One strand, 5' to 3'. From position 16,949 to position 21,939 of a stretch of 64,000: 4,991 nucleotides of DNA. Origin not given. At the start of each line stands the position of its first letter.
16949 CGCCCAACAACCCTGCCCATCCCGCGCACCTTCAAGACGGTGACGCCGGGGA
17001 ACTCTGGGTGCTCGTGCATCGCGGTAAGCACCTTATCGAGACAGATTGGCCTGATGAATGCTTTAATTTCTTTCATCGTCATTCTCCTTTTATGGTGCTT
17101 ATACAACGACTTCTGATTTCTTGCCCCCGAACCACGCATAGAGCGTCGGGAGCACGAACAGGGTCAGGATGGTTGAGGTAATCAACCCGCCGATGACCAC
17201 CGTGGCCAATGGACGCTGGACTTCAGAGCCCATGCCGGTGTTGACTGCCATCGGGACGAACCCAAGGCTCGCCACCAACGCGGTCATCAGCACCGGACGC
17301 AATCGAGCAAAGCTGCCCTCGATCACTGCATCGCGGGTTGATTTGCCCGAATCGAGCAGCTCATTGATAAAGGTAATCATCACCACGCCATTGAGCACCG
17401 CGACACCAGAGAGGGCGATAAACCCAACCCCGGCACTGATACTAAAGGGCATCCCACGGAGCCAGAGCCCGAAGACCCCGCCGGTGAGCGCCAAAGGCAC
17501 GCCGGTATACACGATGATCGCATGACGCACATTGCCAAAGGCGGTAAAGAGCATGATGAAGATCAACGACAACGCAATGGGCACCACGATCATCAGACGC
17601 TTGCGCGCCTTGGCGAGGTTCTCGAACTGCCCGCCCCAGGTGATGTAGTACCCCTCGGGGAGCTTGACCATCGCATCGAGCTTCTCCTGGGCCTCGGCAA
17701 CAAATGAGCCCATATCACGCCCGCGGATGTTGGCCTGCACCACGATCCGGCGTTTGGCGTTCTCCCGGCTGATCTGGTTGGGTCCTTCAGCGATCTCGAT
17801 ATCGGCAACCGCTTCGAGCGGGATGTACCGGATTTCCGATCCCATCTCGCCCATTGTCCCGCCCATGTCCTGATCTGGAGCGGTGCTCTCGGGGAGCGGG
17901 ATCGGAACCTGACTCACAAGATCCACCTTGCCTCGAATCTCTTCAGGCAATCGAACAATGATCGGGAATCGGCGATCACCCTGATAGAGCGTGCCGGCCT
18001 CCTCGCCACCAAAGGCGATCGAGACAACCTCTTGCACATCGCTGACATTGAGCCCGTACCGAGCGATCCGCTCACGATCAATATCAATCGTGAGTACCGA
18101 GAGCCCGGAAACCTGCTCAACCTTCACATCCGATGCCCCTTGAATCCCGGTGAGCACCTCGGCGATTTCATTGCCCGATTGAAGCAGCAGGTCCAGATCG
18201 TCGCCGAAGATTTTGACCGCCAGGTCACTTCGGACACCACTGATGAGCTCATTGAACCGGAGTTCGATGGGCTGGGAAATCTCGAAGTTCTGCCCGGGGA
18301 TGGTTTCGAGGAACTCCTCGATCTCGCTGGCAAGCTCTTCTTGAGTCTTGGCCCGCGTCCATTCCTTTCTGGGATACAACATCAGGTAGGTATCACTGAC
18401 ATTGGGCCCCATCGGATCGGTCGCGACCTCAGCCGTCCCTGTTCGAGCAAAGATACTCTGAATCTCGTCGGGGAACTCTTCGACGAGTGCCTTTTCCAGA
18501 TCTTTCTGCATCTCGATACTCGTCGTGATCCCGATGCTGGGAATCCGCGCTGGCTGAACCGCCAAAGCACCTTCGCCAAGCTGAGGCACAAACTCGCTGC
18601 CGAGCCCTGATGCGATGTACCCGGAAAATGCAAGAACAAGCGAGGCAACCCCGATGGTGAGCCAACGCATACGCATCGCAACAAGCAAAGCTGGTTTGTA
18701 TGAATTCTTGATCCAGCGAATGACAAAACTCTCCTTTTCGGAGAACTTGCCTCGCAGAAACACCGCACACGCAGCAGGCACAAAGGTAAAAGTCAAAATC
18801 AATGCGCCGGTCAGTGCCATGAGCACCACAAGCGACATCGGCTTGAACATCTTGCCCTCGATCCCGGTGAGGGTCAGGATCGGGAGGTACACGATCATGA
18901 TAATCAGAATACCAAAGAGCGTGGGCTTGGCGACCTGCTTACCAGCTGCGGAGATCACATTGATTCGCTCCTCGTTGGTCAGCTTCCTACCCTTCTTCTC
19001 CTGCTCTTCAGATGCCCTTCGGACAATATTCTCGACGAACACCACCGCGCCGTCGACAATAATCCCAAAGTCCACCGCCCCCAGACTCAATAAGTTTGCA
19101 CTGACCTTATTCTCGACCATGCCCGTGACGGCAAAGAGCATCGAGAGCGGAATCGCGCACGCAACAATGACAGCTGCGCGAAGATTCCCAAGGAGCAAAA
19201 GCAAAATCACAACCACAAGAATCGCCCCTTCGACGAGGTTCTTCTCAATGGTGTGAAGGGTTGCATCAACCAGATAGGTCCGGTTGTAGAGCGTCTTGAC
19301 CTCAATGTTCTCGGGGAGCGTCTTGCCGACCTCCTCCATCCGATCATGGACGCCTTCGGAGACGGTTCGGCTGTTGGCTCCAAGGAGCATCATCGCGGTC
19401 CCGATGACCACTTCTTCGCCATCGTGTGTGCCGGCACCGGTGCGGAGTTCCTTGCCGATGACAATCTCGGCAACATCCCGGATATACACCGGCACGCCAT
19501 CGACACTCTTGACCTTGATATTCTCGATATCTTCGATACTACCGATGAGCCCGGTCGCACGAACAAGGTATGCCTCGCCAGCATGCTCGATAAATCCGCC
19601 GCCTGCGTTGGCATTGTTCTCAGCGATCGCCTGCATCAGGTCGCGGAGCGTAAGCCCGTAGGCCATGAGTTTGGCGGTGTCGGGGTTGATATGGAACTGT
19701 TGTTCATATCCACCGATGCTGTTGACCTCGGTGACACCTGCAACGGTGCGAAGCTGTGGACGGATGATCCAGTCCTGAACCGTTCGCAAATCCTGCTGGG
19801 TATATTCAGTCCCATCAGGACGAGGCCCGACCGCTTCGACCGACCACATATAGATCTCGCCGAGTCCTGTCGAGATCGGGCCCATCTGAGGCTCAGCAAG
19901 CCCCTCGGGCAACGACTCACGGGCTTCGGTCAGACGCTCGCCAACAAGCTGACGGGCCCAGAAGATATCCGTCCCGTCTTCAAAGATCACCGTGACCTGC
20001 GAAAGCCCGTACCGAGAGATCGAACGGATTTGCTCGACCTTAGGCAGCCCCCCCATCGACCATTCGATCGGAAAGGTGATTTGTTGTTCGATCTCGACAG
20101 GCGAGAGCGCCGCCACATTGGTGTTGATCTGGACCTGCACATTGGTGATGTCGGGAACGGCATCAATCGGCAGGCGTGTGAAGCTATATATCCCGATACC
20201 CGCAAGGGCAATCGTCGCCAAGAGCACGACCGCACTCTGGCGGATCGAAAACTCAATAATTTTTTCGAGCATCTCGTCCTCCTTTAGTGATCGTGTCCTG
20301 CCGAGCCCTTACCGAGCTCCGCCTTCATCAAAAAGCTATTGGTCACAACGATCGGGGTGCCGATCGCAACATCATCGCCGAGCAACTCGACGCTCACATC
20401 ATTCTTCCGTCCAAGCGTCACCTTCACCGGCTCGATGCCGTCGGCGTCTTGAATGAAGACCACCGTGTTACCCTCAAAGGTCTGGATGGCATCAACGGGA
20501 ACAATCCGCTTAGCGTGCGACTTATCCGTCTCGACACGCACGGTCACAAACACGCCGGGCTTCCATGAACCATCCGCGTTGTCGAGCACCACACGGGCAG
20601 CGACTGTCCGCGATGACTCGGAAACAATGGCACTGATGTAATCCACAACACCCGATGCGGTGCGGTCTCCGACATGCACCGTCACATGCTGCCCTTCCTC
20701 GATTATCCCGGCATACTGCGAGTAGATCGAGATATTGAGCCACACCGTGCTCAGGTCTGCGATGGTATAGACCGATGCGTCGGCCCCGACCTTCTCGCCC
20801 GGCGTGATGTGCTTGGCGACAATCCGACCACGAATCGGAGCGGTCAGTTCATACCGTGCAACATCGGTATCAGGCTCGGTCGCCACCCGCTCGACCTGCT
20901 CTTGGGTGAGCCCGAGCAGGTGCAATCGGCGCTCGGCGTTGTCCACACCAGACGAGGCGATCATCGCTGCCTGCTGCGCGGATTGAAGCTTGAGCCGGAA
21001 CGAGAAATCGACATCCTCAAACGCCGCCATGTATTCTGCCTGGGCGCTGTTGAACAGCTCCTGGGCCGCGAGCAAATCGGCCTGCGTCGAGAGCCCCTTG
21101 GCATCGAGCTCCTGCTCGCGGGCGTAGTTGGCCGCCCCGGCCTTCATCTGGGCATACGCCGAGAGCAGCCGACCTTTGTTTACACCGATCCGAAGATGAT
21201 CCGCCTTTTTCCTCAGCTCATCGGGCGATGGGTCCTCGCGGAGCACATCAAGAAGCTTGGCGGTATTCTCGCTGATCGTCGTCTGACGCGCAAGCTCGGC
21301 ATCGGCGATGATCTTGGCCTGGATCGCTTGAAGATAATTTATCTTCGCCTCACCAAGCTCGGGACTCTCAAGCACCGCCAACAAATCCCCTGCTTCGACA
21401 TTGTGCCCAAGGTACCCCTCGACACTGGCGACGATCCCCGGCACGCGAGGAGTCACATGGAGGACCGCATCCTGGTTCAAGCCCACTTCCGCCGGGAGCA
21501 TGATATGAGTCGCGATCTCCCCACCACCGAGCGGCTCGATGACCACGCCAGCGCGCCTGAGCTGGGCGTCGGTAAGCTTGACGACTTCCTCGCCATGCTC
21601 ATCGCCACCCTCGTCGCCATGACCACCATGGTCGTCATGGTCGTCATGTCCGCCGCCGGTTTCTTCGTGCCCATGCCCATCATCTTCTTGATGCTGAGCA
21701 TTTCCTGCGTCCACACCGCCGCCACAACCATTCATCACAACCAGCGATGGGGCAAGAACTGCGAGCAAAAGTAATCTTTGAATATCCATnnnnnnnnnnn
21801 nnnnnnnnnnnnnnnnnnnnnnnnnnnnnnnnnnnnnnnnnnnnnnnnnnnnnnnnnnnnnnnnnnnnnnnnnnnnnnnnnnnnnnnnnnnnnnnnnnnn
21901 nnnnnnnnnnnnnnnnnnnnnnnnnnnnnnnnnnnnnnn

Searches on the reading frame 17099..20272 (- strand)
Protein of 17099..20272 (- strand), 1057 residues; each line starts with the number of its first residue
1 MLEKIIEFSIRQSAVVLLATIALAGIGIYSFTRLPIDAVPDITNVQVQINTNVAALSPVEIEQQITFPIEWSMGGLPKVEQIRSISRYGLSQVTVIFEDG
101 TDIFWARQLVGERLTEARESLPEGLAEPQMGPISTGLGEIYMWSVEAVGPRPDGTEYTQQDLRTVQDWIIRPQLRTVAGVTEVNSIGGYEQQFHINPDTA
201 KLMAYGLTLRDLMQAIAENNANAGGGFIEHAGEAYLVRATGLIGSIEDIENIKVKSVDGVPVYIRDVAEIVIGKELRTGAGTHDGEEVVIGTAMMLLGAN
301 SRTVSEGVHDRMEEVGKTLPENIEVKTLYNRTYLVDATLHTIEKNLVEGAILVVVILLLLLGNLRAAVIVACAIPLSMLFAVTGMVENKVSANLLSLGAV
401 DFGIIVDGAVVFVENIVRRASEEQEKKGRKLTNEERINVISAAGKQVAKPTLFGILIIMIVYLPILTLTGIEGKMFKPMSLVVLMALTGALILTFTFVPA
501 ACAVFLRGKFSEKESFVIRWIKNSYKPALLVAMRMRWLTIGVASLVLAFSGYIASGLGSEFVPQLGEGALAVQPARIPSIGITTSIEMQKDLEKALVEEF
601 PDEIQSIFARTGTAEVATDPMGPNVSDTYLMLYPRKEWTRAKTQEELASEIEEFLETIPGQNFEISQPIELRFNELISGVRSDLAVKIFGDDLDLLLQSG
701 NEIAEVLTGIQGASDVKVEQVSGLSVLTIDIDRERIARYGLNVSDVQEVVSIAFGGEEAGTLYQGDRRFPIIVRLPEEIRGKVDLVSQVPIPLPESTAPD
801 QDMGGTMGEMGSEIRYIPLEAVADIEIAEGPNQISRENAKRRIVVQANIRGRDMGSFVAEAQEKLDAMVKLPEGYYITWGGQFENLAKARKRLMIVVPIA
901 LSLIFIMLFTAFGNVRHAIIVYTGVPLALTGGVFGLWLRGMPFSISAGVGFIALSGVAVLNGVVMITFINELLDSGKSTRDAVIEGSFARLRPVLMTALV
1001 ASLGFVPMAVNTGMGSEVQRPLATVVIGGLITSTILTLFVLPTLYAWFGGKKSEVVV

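Call 18: search_protein_families(library=pfam, proteins=[window:17099-20272:-], max_evalue=0.001)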
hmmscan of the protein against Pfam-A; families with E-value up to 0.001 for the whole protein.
window:17099-20272:- (1057 aa): 1 family
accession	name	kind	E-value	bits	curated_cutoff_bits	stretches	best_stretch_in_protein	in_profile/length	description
PF00873.25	ACR_tran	-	0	1035.3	28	1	5-1048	1-1020/1021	AcrB/AcrD/AcrF family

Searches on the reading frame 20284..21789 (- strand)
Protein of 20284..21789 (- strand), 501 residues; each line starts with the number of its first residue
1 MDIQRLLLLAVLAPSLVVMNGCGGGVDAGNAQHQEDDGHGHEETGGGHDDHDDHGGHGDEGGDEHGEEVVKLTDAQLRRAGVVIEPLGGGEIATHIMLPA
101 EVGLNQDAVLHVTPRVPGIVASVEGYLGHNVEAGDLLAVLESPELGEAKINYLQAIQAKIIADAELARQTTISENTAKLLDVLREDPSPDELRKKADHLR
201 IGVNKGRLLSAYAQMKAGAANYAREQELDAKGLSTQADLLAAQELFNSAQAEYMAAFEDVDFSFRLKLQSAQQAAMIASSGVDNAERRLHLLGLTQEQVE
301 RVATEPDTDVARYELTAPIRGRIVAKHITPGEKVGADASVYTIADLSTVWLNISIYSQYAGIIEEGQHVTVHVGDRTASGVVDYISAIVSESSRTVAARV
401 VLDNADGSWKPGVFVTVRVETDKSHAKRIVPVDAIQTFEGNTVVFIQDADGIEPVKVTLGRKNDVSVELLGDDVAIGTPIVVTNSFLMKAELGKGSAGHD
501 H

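Call 18: search_protein_families(library=pfam, proteins=[window:20284-21789:-], max_evalue=0.001)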
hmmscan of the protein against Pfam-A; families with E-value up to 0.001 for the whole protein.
window:20284-21789:- (501 aa): 2 families
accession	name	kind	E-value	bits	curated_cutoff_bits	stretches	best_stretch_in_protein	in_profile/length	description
PF16576.10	HlyD_D23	-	3.4e-44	151.1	30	2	247-415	57-214/214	Barrel-sandwich domain of CusB or HlyD membrane-fusion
PF13437.12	HlyD_3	-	1.3e-15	58.5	22.2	1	315-412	2-106/106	HlyD family secretion protein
